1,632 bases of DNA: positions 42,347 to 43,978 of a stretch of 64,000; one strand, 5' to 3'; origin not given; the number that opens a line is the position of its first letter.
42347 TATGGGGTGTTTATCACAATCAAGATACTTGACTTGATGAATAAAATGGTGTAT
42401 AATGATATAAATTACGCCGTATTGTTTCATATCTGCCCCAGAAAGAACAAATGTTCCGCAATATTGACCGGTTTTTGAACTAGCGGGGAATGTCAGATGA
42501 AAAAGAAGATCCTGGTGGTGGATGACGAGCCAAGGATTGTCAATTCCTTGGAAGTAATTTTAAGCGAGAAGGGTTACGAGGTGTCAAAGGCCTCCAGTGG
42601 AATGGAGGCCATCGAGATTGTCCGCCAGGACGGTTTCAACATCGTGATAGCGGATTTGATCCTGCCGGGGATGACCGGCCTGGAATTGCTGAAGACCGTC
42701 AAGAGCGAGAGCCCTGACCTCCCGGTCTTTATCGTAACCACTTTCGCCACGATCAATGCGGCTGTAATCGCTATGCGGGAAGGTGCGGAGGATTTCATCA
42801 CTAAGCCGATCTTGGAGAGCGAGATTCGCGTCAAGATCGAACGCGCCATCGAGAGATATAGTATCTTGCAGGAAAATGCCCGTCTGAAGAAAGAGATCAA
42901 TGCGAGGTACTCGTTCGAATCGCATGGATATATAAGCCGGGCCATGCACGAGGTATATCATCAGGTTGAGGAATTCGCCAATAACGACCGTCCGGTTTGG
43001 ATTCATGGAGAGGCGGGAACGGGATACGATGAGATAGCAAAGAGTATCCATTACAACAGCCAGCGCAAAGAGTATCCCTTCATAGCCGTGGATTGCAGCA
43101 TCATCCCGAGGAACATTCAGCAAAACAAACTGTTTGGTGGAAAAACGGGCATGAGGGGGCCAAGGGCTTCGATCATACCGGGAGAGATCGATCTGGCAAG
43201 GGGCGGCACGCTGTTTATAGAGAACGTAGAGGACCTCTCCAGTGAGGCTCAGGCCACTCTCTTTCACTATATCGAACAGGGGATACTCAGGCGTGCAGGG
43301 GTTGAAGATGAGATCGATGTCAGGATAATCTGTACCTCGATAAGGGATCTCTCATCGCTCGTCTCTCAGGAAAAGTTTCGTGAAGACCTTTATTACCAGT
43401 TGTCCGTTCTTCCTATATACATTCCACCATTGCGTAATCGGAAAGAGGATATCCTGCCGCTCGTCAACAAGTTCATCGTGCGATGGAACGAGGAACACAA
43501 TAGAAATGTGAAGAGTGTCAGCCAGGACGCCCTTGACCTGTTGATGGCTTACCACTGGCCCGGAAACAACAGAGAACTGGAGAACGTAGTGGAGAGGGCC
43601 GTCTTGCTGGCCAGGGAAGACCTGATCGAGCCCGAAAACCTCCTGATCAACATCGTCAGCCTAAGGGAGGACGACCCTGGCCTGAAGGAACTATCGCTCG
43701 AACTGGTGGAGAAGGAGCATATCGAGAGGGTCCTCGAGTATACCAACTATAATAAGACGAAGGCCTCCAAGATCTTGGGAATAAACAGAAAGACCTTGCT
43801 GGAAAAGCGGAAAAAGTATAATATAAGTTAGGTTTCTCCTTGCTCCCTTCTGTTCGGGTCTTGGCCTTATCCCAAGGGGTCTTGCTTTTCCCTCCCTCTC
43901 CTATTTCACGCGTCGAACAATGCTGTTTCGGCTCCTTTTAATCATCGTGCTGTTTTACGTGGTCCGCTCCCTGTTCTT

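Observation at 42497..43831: NtrC-like response regulator whose sigma-54 activation domain appears catalytically dead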

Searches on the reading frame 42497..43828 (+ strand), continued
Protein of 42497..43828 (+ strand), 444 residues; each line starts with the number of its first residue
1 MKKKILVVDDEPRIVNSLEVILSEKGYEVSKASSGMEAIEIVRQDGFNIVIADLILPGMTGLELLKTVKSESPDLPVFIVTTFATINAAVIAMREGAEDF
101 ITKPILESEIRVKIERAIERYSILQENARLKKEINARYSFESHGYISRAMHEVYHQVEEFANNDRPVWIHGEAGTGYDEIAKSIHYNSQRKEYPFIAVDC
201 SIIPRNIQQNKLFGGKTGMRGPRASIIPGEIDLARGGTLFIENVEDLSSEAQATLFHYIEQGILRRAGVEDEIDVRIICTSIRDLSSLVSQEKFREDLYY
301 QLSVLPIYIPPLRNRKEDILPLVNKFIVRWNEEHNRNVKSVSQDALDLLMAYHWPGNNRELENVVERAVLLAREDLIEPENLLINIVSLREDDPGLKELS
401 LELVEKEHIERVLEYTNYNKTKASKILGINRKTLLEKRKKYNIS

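Call 57: fold_search(model_id=the predicted structure, library=pdb)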
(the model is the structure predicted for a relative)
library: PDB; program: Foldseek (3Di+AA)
matches with E <= 10: 1915; with E <= 0.001: 1175
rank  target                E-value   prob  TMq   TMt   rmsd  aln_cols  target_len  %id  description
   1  1ny5_A                4.3e-39  1.00  0.61  0.69   6.0       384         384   41  Crystal structure of sigm54 activator (AAA+ ATPase) in the inactive state (released 2003-11-11)
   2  1ny5_B                2.2e-37  1.00  0.63  0.70   5.8       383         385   40  Crystal structure of sigm54 activator (AAA+ ATPase) in the inactive state (released 2003-11-11)
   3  4l4u                  1.1e-36  1.00  0.63  0.70   5.7       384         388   40  Crystal structure of construct containing A. aeolicus NtrC1 receiver, central and DNA binding domains (released 2013-08-28)
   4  5m7p_A                1.4e-35  1.00  0.68  0.68  11.3       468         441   29  Crystal structure of NtrX from Brucella abortus in complex with ADP processed with the CrystalDirect automated mountin (released 2017-01-25)
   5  5m7o_A                1.1e-34  1.00  0.66  0.66  11.5       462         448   31  Crystal structure of NtrX from Brucella abortus processed with the CrystalDirect automated mounting and cryo-cooling t (released 2017-01-25)
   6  5m7o_B                1.3e-34  1.00  0.67  0.68   9.2       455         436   30  Crystal structure of NtrX from Brucella abortus processed with the CrystalDirect automated mounting and cryo-cooling t (released 2017-01-25)
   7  5m7p_B                1.9e-34  1.00  0.65  0.66   9.8       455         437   31  Crystal structure of NtrX from Brucella abortus in complex with ADP processed with the CrystalDirect automated mountin (released 2017-01-25)
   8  5m7n_A                4.5e-34  1.00  0.67  0.67  11.5       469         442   30  Crystal structure of NtrX from Brucella abortus in complex with ATP processed with the CrystalDirect automated mountin (released 2017-01-25)
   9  5m7n_B                3.0e-33  1.00  0.65  0.67  10.0       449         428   30  Crystal structure of NtrX from Brucella abortus in complex with ATP processed with the CrystalDirect automated mountin (released 2017-01-25)
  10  5ep0                  3.2e-33  1.00  0.52  0.61  17.3       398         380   31  Quorum-Sensing Signal Integrator LuxO - Receiver+Catalytic Domains (released 2016-04-20)
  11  3dzd_A                1.3e-32  1.00  0.60  0.71   6.3       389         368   32  Crystal structure of sigma54 activator NTRC4 in the inactive state (released 2008-11-25)
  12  8p53_C                1.2e-29  1.00  0.50  0.58  16.8       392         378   29  Cryo-EM structure of the c-di-GMP-free FleQ-FleN master regulator complex of P. aeruginosa (released 2023-12-13)
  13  8p53_D                3.1e-29  1.00  0.50  0.58  16.9       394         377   28  Cryo-EM structure of the c-di-GMP-free FleQ-FleN master regulator complex of P. aeruginosa (released 2023-12-13)
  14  8p53_E                6.2e-28  1.00  0.50  0.56  14.4       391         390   29  Cryo-EM structure of the c-di-GMP-free FleQ-FleN master regulator complex of P. aeruginosa (released 2023-12-13)
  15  7v2b_A                9.3e-28  1.00  0.50  0.58  16.2       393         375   25  Crystal Structure of VpsR display novel dimeric architecture and c-di-GMP binding: mechanistic implications in oligome (released 2022-04-06)
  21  1ny6_A                5.6e-25  1.00  0.52  0.92   2.0       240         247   42  Crystal structure of sigm54 activator (AAA+ ATPase) in the active state (released 2003-11-11)
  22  1ny6_H                6.7e-25  1.00  0.52  0.93   2.2       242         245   41  Crystal structure of sigm54 activator (AAA+ ATPase) in the active state (released 2003-11-11)
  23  1ny6_B                7.1e-25  1.00  0.52  0.94   2.1       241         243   41  Crystal structure of sigm54 activator (AAA+ ATPase) in the active state (released 2003-11-11)
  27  1ny6_C                3.0e-24  1.00  0.52  0.92   2.0       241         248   41  Crystal structure of sigm54 activator (AAA+ ATPase) in the active state (released 2003-11-11)
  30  1ny6_L                7.6e-24  1.00  0.51  0.91   2.2       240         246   42  Crystal structure of sigm54 activator (AAA+ ATPase) in the active state (released 2003-11-11)
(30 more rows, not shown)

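Call 63: find_encoding_contigs(protein=P0021, flank=8000, max_places=1)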
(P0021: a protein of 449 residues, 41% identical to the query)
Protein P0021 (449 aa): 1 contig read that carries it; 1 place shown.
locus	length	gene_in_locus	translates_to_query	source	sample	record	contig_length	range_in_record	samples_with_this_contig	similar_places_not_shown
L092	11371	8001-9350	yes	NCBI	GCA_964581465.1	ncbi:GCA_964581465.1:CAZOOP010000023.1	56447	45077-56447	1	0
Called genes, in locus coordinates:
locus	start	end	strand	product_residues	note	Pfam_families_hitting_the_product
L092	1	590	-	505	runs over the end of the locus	PF00089:Trypsin, PF13365:Trypsin_2, PF00595:PDZ, PF13180:PDZ_2, PF17820:PDZ_6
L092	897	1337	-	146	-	PF04343:DUF488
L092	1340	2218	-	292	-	-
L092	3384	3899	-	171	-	-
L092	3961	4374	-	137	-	-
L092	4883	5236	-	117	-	-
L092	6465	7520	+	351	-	PF01063:Aminotran_4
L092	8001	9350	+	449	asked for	PF00072:Response_reg, PF00158:Sigma54_activat, PF14532:Sigma54_activ_2, PF25601:AAA_lid_14, PF02954:HTH_8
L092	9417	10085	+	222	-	-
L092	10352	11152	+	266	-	PF13489:Methyltransf_23, PF13649:Methyltransf_25, PF13847:Methyltransf_31 (weak), PF08241:Methyltransf_11, PF08242:Methyltransf_12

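Call 64: list_cluster_members(proteins=[P0001, P0002, P0009, P0012, P0013, P0019, P0021])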
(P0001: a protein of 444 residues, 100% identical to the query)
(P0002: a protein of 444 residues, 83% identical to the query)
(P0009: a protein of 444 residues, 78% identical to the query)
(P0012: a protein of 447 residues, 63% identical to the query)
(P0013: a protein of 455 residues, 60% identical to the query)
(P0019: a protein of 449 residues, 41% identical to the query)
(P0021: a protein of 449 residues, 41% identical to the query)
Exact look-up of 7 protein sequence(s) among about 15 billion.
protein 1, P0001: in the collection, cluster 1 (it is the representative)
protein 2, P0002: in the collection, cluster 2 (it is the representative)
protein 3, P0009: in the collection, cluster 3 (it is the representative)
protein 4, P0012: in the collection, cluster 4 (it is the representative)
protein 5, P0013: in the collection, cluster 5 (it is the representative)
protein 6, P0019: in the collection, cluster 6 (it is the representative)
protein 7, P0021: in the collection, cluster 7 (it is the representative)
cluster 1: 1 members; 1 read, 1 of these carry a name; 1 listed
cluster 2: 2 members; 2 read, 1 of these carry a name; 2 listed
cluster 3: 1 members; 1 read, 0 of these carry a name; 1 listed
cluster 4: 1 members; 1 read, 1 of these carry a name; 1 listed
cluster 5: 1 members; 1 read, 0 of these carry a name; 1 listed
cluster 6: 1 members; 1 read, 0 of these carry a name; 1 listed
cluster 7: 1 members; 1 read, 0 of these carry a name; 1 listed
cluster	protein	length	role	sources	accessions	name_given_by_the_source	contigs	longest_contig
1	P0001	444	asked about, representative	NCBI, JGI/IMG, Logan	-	DNA-binding NtrC family response regulator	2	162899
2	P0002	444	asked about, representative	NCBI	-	-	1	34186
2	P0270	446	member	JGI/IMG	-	two-component system response regulator AtoC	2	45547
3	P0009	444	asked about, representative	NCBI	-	-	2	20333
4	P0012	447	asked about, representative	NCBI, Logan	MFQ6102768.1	MAG: sigma-54-dependent transcriptional regulator [Candidatus Glassbacteria bacterium]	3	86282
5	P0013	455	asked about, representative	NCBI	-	-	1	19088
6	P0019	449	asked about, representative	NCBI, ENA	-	-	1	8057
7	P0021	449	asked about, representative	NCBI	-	-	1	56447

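Call 69: find_encoding_contigs(protein=P0241, flank=6000, max_places=2)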
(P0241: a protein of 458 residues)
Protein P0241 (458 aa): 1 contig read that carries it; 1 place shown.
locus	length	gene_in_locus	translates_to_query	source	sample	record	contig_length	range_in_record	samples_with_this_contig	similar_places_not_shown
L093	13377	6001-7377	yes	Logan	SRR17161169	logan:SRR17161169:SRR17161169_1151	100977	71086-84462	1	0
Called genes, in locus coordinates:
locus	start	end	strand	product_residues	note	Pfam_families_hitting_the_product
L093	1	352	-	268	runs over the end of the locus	PF00072:Response_reg, PF01597:GCV_H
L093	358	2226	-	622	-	PF00672:HAMP, PF00512:HisKA, PF02518:HATPase_c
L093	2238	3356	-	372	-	PF02085:Cytochrom_CIII, PF14522:Cytochrome_C7 (weak)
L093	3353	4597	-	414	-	PF03916:NrfD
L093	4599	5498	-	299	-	PF12838:Fer4_7 (weak), PF13247:Fer4_11, PF00037:Fer4 (weak), PF12797:Fer4_2 (weak), PF12837:Fer4_6, PF13237:Fer4_10 (weak), PF12838:Fer4_7 (weak), PF13187:Fer4_9 (weak), +1 more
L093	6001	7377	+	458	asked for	PF00072:Response_reg, PF00158:Sigma54_activat, PF14532:Sigma54_activ_2, PF25601:AAA_lid_14, PF02954:HTH_8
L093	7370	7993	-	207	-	PF00857:Isochorismatase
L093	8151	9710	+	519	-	PF17767:NAPRTase_N, PF04095:NAPRTase (weak), PF17956:NAPRTase_C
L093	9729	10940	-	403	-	PF01435:Peptidase_M48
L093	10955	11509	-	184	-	PF04011:LemA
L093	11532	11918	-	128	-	PF08271:Zn_Ribbon_TF (weak), PF13453:Zn_ribbon_TFIIB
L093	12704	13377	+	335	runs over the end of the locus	PF16269:DUF4922, PF26216:GDPGP1_C (weak)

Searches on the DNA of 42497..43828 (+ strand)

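Call 71: search_rna_families(sources=[L082, L084, L090, L091], threshold=gathering)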
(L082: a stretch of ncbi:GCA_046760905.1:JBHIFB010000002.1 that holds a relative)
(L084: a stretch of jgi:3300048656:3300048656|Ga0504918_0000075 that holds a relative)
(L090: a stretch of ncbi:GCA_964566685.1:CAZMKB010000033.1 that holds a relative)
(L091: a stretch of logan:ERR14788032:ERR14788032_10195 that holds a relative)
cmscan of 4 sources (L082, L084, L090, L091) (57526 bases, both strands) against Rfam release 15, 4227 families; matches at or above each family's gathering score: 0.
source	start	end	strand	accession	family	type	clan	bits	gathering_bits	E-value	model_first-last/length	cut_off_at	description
